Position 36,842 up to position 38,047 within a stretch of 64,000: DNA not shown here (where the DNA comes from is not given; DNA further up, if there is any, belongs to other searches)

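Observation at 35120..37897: Operon of a degenerate EBP-like AAA+ protein, a stand-alone HD-GYP phosphodiesterase and an input-domain-less sigma54 activator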

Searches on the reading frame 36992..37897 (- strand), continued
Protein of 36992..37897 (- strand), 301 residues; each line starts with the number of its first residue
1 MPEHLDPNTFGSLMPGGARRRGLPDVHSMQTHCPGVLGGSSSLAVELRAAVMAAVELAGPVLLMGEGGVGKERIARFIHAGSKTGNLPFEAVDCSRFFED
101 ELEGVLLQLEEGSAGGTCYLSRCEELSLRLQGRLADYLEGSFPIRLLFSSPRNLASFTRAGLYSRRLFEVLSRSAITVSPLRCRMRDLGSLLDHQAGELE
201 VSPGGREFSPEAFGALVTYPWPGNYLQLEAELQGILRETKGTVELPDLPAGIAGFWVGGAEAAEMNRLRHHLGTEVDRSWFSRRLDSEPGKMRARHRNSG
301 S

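Call 39: find_encoding_contigs(protein=P0083, flank=7000, max_places=2)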
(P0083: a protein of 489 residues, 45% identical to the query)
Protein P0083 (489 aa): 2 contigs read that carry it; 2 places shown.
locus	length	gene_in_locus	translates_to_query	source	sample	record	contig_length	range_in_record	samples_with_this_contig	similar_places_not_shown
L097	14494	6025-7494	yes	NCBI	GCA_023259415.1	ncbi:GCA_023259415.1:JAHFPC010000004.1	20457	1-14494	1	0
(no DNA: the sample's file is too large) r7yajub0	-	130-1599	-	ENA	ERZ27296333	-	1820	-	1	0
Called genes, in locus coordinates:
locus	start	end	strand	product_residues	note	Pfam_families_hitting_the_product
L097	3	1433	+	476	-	?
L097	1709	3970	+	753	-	-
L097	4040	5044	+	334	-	PF00158:Sigma54_activat, PF13191:AAA_16 (weak), PF14532:Sigma54_activ_2, PF25601:AAA_lid_14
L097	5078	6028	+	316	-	PF00072:Response_reg, PF13487:HD_5, PF01966:HD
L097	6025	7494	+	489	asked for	PF00158:Sigma54_activat, PF14532:Sigma54_activ_2, PF07728:AAA_5, PF25601:AAA_lid_14, PF02954:HTH_8 (weak)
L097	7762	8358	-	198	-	-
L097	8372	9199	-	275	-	PF03853:YjeF_N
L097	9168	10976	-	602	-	PF13243:SQHop_cyclase_C (faint)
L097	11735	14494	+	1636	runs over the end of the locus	-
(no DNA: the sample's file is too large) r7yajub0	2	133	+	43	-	?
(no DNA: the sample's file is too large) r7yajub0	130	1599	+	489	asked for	PF00158:Sigma54_activat, PF14532:Sigma54_activ_2, PF07728:AAA_5, PF25601:AAA_lid_14, PF02954:HTH_8 (weak)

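Call 45: find_encoding_contigs(protein=P0085, flank=7000, max_places=1)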
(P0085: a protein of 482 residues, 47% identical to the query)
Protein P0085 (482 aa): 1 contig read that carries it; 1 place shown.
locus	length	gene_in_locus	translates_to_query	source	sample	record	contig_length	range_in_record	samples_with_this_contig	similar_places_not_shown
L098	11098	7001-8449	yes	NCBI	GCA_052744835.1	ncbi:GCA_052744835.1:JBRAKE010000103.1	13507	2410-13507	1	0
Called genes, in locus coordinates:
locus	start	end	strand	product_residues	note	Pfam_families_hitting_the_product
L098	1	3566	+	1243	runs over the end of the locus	PF00005:ABC_tran (faint), PF02463:SMC_N, PF13175:AAA_15, PF13304:AAA_21 (weak), PF13476:AAA_23, PF13555:AAA_29 (weak), PF06470:SMC_hinge, PF13304:AAA_21 (weak)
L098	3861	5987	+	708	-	-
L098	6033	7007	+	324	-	PF00158:Sigma54_activat, PF14532:Sigma54_activ_2, PF25601:AAA_lid_14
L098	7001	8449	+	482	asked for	PF00072:Response_reg, PF00158:Sigma54_activat, PF14532:Sigma54_activ_2, PF07728:AAA_5 (weak), PF25601:AAA_lid_14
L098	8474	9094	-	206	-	-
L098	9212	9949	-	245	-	PF03853:YjeF_N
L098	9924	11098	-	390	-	PF13243:SQHop_cyclase_C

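Call 46: find_encoding_contigs(protein=P0078, flank=7000, max_places=1)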
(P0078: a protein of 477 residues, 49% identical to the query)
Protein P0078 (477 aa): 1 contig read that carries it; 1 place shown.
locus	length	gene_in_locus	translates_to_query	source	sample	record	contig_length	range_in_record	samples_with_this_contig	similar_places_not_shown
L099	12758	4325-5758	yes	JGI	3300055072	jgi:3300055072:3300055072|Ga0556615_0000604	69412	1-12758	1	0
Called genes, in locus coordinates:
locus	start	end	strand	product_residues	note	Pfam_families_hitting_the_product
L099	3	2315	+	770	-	?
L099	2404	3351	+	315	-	PF00158:Sigma54_activat, PF14532:Sigma54_activ_2, PF25601:AAA_lid_14 (weak)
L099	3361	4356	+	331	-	PF00072:Response_reg, PF13487:HD_5, PF01966:HD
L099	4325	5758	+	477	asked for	PF00158:Sigma54_activat, PF14532:Sigma54_activ_2, PF00004:AAA (weak), PF07728:AAA_5, PF25601:AAA_lid_14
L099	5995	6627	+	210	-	-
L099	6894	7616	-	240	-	PF03853:YjeF_N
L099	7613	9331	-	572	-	PF13243:SQHop_cyclase_C (faint)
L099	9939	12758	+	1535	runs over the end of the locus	-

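Call 47: search_protein_families(library=pfam, proteins=[L097:1709-3970:+, L096:3640-5913:+, L097:6025-7494:+, L096:7001-8425:+, L097:5078-6028:+, L094:4998-5222:+, L097:4040-5044:+, L096:5957-6904:+], max_evalue=0.01)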
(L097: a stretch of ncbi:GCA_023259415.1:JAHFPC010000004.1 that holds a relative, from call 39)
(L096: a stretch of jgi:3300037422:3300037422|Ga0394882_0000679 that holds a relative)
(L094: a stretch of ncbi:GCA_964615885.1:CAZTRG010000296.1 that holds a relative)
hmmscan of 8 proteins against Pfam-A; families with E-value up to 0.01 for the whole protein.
L097:1709-3970:+ (753 aa): 5 families
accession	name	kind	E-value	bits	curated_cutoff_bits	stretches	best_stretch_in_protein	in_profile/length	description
PF00805.28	Pentapeptide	-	4.9e-76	250.1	20.2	13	212-251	1-40/40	Pentapeptide repeats (8 copies)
PF13599.13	Pentapeptide_4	-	1.3e-60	201.9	38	6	93-169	2-78/78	Pentapeptide repeat region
PF13576.12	Pentapeptide_3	-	7.2e-35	119.4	27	5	129-172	1-47/48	Pentapeptide repeats (9 copies)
PF23894.2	LD_SV2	-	5.8e-13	49.4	29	1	344-410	22-88/92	SV2A/B/C luminal domain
PF25296.1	Decapeptide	-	1.6e-09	37.9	45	0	148-210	11-73/74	Decapeptide repeat region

L096:3640-5913:+ (757 aa): 6 families
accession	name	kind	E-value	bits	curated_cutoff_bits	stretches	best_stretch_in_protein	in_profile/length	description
PF13599.13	Pentapeptide_4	-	3e-80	264.8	38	9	153-229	2-78/78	Pentapeptide repeat region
PF00805.28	Pentapeptide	-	6.6e-72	236.9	20.2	11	43-78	2-37/40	Pentapeptide repeats (8 copies)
PF13576.12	Pentapeptide_3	-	9.1e-31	106.3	27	3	364-401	1-40/48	Pentapeptide repeats (9 copies)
PF23894.2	LD_SV2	-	9.7e-14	51.9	29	0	329-408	3-86/92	SV2A/B/C luminal domain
PF25296.1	Decapeptide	-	4.4e-09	36.5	45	0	92-137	5-50/74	Decapeptide repeat region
PF05264.16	CfAFP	-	0.00089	19.7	25.9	0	430-484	55-109/137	Choristoneura fumiferana antifreeze protein (CfAFP)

L097:6025-7494:+ (489 aa): 9 families
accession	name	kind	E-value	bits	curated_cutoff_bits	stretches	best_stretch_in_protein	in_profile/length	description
PF00158.32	Sigma54_activat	-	1.5e-73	246.5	20.2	1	182-347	2-167/168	Sigma-54 interaction domain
PF25601.1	AAA_lid_14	-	1.4e-21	76.5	27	1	353-430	1-78/87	AAA+ ATPase lid domain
PF14532.12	Sigma54_activ_2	-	1.2e-20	74.6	25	1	184-352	3-138/138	Sigma-54 interaction domain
PF07728.20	AAA_5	-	3.4e-09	37.3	22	1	205-325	2-125/139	AAA domain (dynein-related subfamily)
PF02954.25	HTH_8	-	2.7e-05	24.3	22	1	445-484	2-41/42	Bacterial regulatory protein, Fis family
PF00004.35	AAA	-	0.00011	23.1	21.2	1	205-335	1-120/131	ATPase family associated with various cellular activities (AAA)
PF01078.27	Mg_chelatase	-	0.00014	21.8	20.3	0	178-225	1-45/207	Magnesium chelatase, subunit ChlI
PF00072.30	Response_reg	-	0.00016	22.2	30.2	1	31-126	1-98/111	Response regulator receiver domain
PF07724.20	AAA_2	-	0.0003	21.3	27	1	204-330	5-132/166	AAA domain (Cdc48 subfamily)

L096:7001-8425:+ (474 aa): 11 families
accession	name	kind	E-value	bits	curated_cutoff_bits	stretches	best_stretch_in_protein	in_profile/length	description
PF00158.32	Sigma54_activat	-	1e-71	240.5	20.2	1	167-332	2-167/168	Sigma-54 interaction domain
PF25601.1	AAA_lid_14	-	9.8e-23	80.2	27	1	338-416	1-79/87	AAA+ ATPase lid domain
PF14532.12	Sigma54_activ_2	-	7e-17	62.4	25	1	182-337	16-138/138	Sigma-54 interaction domain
PF07728.20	AAA_5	-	2.6e-08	34.4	22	1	190-309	2-124/139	AAA domain (dynein-related subfamily)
PF02954.25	HTH_8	-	1.2e-05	25.4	22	1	430-465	2-37/42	Bacterial regulatory protein, Fis family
PF00004.35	AAA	-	0.00018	22.4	21.2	1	190-308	1-110/131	ATPase family associated with various cellular activities (AAA)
PF13191.12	AAA_16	-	0.0003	21.8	32.6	1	167-226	3-63/167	AAA ATPase domain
PF00072.30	Response_reg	-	0.00059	20.4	30.2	1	17-121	1-107/111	Response regulator receiver domain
PF00493.29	MCM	-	0.0032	17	23.3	1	185-310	55-175/224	MCM P-loop domain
PF07724.20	AAA_2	-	0.0046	17.5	27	1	188-314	4-131/166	AAA domain (Cdc48 subfamily)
PF12728.13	HTH_17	-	0.008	16.9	27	0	453-473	8-28/51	Helix-turn-helix domain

L097:5078-6028:+ (316 aa): 3 families
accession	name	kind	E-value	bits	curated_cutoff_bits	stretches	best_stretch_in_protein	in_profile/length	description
PF13487.12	HD_5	-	1.3e-32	113.3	27.2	1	141-288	3-153/170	HD domain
PF00072.30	Response_reg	-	1.7e-25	89.7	30.2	1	8-118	1-110/111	Response regulator receiver domain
PF01966.28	HD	-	2.4e-17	63.7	22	1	154-274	3-116/116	HD domain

L094:4998-5222:+ (74 aa): 0 families

L097:4040-5044:+ (334 aa): 6 families
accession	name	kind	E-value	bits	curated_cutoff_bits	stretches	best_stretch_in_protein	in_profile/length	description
PF00158.32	Sigma54_activat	-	4.7e-36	124.4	20.2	1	9-174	1-167/168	Sigma-54 interaction domain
PF14532.12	Sigma54_activ_2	-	1.6e-21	77.4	25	1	10-179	1-138/138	Sigma-54 interaction domain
PF25601.1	AAA_lid_14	-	2.6e-12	46.8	27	1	180-253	1-74/87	AAA+ ATPase lid domain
PF13191.12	AAA_16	-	1.7e-06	29.1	32.6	1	10-90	3-86/167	AAA ATPase domain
PF07724.20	AAA_2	-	0.0029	18.1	27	1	34-129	7-104/166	AAA domain (Cdc48 subfamily)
PF13401.12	AAA_22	-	0.0051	17.6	27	0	32-88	7-64/130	AAA domain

L096:5957-6904:+ (315 aa): 5 families
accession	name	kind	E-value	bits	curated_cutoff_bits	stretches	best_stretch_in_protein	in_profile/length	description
PF00158.32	Sigma54_activat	-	2.1e-34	119.1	20.2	1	12-169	4-163/168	Sigma-54 interaction domain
PF14532.12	Sigma54_activ_2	-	5.7e-15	56.2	25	1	11-178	2-138/138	Sigma-54 interaction domain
PF25601.1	AAA_lid_14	-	1.2e-06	28.6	27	1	179-236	1-57/87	AAA+ ATPase lid domain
PF07724.20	AAA_2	-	0.0061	17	27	0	33-146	6-121/166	AAA domain (Cdc48 subfamily)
PF07728.20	AAA_5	-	0.0084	16.6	22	0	33-148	2-122/139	AAA domain (dynein-related subfamily)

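Call 49: search_protein_representatives(alignment_id=A1)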
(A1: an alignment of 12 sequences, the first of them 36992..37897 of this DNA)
Query: 12 sequences, 273 profile positions. Proteins with E-value up to 0.001 (for the whole library): 132433; up to 1e-10: 80581; up to 1e-30: 360. The best 150 are listed.
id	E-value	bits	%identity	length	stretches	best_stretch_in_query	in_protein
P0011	5.3e-141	484.9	-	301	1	1-273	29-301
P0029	1.5e-128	444.0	-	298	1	1-264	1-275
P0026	1.3e-119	414.7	-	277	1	1-250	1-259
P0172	1.2e-80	286.9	-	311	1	1-265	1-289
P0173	1.6e-66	240.7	-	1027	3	7-206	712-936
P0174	2.4e-58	213.8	-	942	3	10-213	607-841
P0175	4.8e-56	206.3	-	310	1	9-264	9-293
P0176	3.1e-53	197.0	-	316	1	9-263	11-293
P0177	8.8e-52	192.3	-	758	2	5-216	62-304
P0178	1.1e-50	188.6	-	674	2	9-214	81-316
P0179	2.7e-49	184.1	-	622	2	11-226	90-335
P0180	2.9e-49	184.0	-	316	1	4-215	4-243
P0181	9.1e-48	179.1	-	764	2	9-215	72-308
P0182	3.2e-47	177.3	-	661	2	10-218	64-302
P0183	2.7e-46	174.3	-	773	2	5-217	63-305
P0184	8.8e-46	172.6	-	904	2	24-212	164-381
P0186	5.7e-44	166.7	-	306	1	9-263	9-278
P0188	1.4e-42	162.1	-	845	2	7-213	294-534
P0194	2.3e-40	154.8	-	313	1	9-227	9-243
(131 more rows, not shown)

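Call 50: search_protein_families(library=pfam, proteins=[P0172, P0173, P0174, P0175, P0177, P0178, P0179, P0181, P0184, P0188], max_evalue=0.0001)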
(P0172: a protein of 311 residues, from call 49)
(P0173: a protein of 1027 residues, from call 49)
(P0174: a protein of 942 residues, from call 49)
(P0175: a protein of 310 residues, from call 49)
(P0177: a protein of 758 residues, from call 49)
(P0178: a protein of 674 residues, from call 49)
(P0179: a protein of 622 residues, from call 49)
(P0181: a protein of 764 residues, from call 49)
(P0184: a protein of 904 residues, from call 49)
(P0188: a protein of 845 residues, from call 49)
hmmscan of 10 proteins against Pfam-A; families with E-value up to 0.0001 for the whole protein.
P0172 (311 aa): 3 families
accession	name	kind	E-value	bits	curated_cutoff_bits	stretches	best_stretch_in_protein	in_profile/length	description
PF00158.32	Sigma54_activat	-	1.4e-13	51.3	20.2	1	10-158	2-156/168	Sigma-54 interaction domain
PF25601.1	AAA_lid_14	-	3.9e-12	46.3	27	1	175-249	1-75/87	AAA+ ATPase lid domain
PF14532.12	Sigma54_activ_2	-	2e-09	38.3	25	1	10-174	1-138/138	Sigma-54 interaction domain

P0173 (1027 aa): 14 families
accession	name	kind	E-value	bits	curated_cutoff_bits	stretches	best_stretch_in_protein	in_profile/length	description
PF00158.32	Sigma54_activat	-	5.9e-163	537.4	20.2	3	715-880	2-167/168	Sigma-54 interaction domain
PF14532.12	Sigma54_activ_2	-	1.9e-71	239.2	25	3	431-601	1-138/138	Sigma-54 interaction domain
PF16697.10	Yop-YscD_cpl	-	5.7e-29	100.7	33.2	2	330-407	8-87/94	Inner membrane component of T3SS, cytoplasmic domain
PF00498.31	FHA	-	2.6e-25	89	20.7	2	341-404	1-67/67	FHA domain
PF25601.1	AAA_lid_14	-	1.1e-23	83.3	27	2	886-947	1-66/87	AAA+ ATPase lid domain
PF07724.20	AAA_2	-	5.9e-21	75.6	27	2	735-849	3-115/166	AAA domain (Cdc48 subfamily)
PF07728.20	AAA_5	-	2e-16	60.7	22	2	738-856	2-123/139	AAA domain (dynein-related subfamily)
PF00004.35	AAA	-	2.8e-15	57.3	21.2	1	454-589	1-129/131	ATPase family associated with various cellular activities (AAA)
PF01078.27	Mg_chelatase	-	1.1e-06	28.7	20.3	0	793-836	93-136/207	Magnesium chelatase, subunit ChlI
PF12775.13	AAA_7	-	6.3e-06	26.3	25.8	0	444-489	26-71/181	P-loop containing dynein motor region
PF13191.12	AAA_16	-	8.2e-06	26.8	32.6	0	733-828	22-118/167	AAA ATPase domain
PF13401.12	AAA_22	-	1.5e-05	25.8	27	0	734-775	4-45/130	AAA domain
PF00493.29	MCM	-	3e-05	23.7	23.3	0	734-836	56-151/224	MCM P-loop domain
PF10443.15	RNA12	-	5.3e-05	22.6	27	0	728-776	10-55/429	RNA12 protein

P0174 (942 aa): 11 families
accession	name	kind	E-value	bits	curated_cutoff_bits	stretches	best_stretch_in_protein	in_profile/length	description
PF00158.32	Sigma54_activat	-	6.4e-155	511.2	20.2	3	607-773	2-167/168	Sigma-54 interaction domain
PF14532.12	Sigma54_activ_2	-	5.8e-59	198.7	25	3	607-778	1-138/138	Sigma-54 interaction domain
PF25601.1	AAA_lid_14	-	3.8e-45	152.1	27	2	779-849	1-71/87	AAA+ ATPase lid domain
PF07728.20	AAA_5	-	2.1e-17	63.9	22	0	630-749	1-123/139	AAA domain (dynein-related subfamily)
PF07724.20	AAA_2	-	1.5e-13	51.6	27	0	55-173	4-130/166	AAA domain (Cdc48 subfamily)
PF00004.35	AAA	-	1.6e-13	51.7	21.2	0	57-185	1-129/131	ATPase family associated with various cellular activities (AAA)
PF01078.27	Mg_chelatase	-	6.2e-09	36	20.3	0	686-732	93-139/207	Magnesium chelatase, subunit ChlI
PF13191.12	AAA_16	-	5.4e-08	33.9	32.6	0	32-91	2-62/167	AAA ATPase domain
PF00493.29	MCM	-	1.8e-07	30.9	23.3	0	377-479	56-151/224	MCM P-loop domain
PF01695.23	IstB_IS21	-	1.4e-06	28.5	24.1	0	609-655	72-119/238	IstB-like ATP binding protein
PF06068.19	TIP49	-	5.7e-06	26.2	23.8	0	24-90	18-86/347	TIP49 P-loop domain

P0175 (310 aa): 3 families
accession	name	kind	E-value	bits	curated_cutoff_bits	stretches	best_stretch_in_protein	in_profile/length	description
PF00158.32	Sigma54_activat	-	9.6e-30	103.9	20.2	1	10-165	2-159/168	Sigma-54 interaction domain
PF14532.12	Sigma54_activ_2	-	8.8e-20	71.8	25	1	10-178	1-138/138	Sigma-54 interaction domain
PF25601.1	AAA_lid_14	-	4.1e-07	30.2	27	1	179-238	1-58/87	AAA+ ATPase lid domain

P0177 (758 aa): 9 families
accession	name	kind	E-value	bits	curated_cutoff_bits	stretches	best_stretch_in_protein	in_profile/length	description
PF00158.32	Sigma54_activat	-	3.4e-126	417.7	20.2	2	67-232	2-167/168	Sigma-54 interaction domain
PF14532.12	Sigma54_activ_2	-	4.7e-43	147.2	25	2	68-237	2-138/138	Sigma-54 interaction domain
PF25601.1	AAA_lid_14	-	6.2e-39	132.1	27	2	238-309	1-71/87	AAA+ ATPase lid domain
PF07728.20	AAA_5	-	3.1e-15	56.8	22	2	91-208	3-123/139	AAA domain (dynein-related subfamily)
PF07724.20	AAA_2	-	1.2e-13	51.9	27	1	89-218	5-135/166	AAA domain (Cdc48 subfamily)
PF00004.35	AAA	-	2.4e-10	41.4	21.2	0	91-208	2-110/131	ATPase family associated with various cellular activities (AAA)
PF01078.27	Mg_chelatase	-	2.3e-07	30.9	20.3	0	333-430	25-135/207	Magnesium chelatase, subunit ChlI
PF13191.12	AAA_16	-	2.9e-06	28.3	32.6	0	333-381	27-81/167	AAA ATPase domain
PF13401.12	AAA_22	-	7.6e-05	23.5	27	0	91-124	9-42/130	AAA domain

P0178 (674 aa): 10 families
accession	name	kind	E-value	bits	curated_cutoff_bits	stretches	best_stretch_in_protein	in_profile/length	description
PF00158.32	Sigma54_activat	-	4.6e-131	433.6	20.2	2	81-248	1-168/168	Sigma-54 interaction domain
PF14532.12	Sigma54_activ_2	-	5e-51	173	25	2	82-252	1-138/138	Sigma-54 interaction domain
PF25601.1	AAA_lid_14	-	8e-37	125.4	27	2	253-329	1-76/87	AAA+ ATPase lid domain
PF07728.20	AAA_5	-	8.9e-18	65.1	22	2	105-224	2-124/139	AAA domain (dynein-related subfamily)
PF07724.20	AAA_2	-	1.5e-15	58.1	27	2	347-500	5-164/166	AAA domain (Cdc48 subfamily)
PF00004.35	AAA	-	2e-10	41.6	21.2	0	349-481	2-127/131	ATPase family associated with various cellular activities (AAA)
PF01078.27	Mg_chelatase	-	3.7e-10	40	20.3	0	402-465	92-157/207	Magnesium chelatase, subunit ChlI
PF13191.12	AAA_16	-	1.8e-06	29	32.6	0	80-142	1-69/167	AAA ATPase domain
PF13401.12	AAA_22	-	1.3e-05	26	27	0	105-140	8-43/130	AAA domain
PF12775.13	AAA_7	-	8.3e-05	22.6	25.8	0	93-140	24-71/181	P-loop containing dynein motor region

P0179 (622 aa): 11 families
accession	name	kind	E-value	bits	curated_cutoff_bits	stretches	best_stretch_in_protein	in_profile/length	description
PF00158.32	Sigma54_activat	-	1e-111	370.6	20.2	2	89-255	2-168/168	Sigma-54 interaction domain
PF25601.1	AAA_lid_14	-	5.6e-49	164.4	27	2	260-339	1-80/87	AAA+ ATPase lid domain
PF14532.12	Sigma54_activ_2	-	4.3e-37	127.9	25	2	89-259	1-138/138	Sigma-54 interaction domain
PF07728.20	AAA_5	-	1.6e-21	77.2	22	2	112-230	2-123/139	AAA domain (dynein-related subfamily)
PF00072.30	Response_reg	-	5e-10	40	30.2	1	1-56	53-107/111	Response regulator receiver domain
PF00004.35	AAA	-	3.5e-09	37.6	21.2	1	112-230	1-110/131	ATPase family associated with various cellular activities (AAA)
PF13191.12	AAA_16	-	5.3e-09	37.2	32.6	0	103-206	17-122/167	AAA ATPase domain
PF01078.27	Mg_chelatase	-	2.9e-06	27.3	20.3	0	167-212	93-138/207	Magnesium chelatase, subunit ChlI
PF07724.20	AAA_2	-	4.2e-06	27.3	27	0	110-220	4-112/166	AAA domain (Cdc48 subfamily)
PF20030.5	bpMoxR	-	1.8e-05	24.4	27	0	110-229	32-146/205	MoxR domain in the MoxR-vWA-beta-propeller ternary systems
PF13401.12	AAA_22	-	3.8e-05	24.4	27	0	108-151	4-46/130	AAA domain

P0181 (764 aa): 7 families
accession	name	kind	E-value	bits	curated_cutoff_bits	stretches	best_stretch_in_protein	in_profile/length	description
PF00158.32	Sigma54_activat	-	8.1e-121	400.3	20.2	2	318-481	4-167/168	Sigma-54 interaction domain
PF14532.12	Sigma54_activ_2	-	6e-40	137.1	25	2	324-486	9-138/138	Sigma-54 interaction domain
PF25601.1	AAA_lid_14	-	4.9e-38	129.3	27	2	244-316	1-72/87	AAA+ ATPase lid domain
PF07728.20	AAA_5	-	2.2e-14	54.1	22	2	338-457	1-123/139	AAA domain (dynein-related subfamily)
PF07724.20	AAA_2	-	2.7e-09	37.7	27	0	339-464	6-132/166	AAA domain (Cdc48 subfamily)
PF00004.35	AAA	-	1.2e-06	29.4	21.2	0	339-457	1-110/131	ATPase family associated with various cellular activities (AAA)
PF01078.27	Mg_chelatase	-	2.2e-05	24.4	20.3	0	338-358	24-44/207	Magnesium chelatase, subunit ChlI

P0184 (904 aa): 16 families
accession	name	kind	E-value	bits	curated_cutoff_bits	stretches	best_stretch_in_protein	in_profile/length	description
PF00158.32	Sigma54_activat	-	2e-126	418.5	20.2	2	607-771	4-167/168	Sigma-54 interaction domain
PF25601.1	AAA_lid_14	-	2.9e-42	142.8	27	2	777-856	1-81/87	AAA+ ATPase lid domain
PF14532.12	Sigma54_activ_2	-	7.1e-36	123.9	25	2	607-776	3-138/138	Sigma-54 interaction domain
PF18024.7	HTH_50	-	2.3e-14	53.2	27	1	404-449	2-47/50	Helix-turn-helix domain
PF07728.20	AAA_5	-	8.4e-14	52.2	22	1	628-747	2-123/139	AAA domain (dynein-related subfamily)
PF00004.35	AAA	-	4.9e-13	50.1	21.2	1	628-757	1-119/131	ATPase family associated with various cellular activities (AAA)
PF07724.20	AAA_2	-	1.5e-12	48.3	27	1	172-299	5-132/166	AAA domain (Cdc48 subfamily)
PF13191.12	AAA_16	-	3.9e-10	40.9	32.6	0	604-664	2-63/167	AAA ATPase domain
PF00493.29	MCM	-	1.1e-09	38.2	23.3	1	166-272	53-151/224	MCM P-loop domain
PF01078.27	Mg_chelatase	-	6.9e-08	32.6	20.3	0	171-272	23-136/207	Magnesium chelatase, subunit ChlI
PF13401.12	AAA_22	-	5.1e-07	30.5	27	0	627-664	7-44/130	AAA domain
PF12775.13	AAA_7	-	3.9e-06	27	25.8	0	167-206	30-69/181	P-loop containing dynein motor region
PF05729.18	NACHT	-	6.7e-06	26.5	26.7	0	172-200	2-30/167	NACHT domain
PF00989.32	PAS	-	7.1e-06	26.4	22.6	1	14-54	2-42/113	PAS fold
PF20720.3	nSTAND3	-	8e-06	26.1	27.2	0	158-196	5-43/155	Novel STAND NTPase 3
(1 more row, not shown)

P0188 (845 aa): 6 families
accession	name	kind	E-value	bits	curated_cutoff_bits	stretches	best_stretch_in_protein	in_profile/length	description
PF00158.32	Sigma54_activat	-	3.9e-72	241.9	20.2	2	301-466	6-166/168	Sigma-54 interaction domain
PF25601.1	AAA_lid_14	-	4.6e-35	119.7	27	2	716-793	3-79/87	AAA+ ATPase lid domain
PF14532.12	Sigma54_activ_2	-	5.4e-33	114.6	25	2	304-472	8-138/138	Sigma-54 interaction domain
PF00498.31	FHA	-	2e-16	60.6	20.7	1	26-93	1-66/67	FHA domain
PF13185.12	GAF_2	-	4.9e-06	27.2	28.6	1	149-271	8-127/136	GAF domain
PF07728.20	AAA_5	-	6.4e-05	23.4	22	0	320-462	1-139/139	AAA domain (dynein-related subfamily)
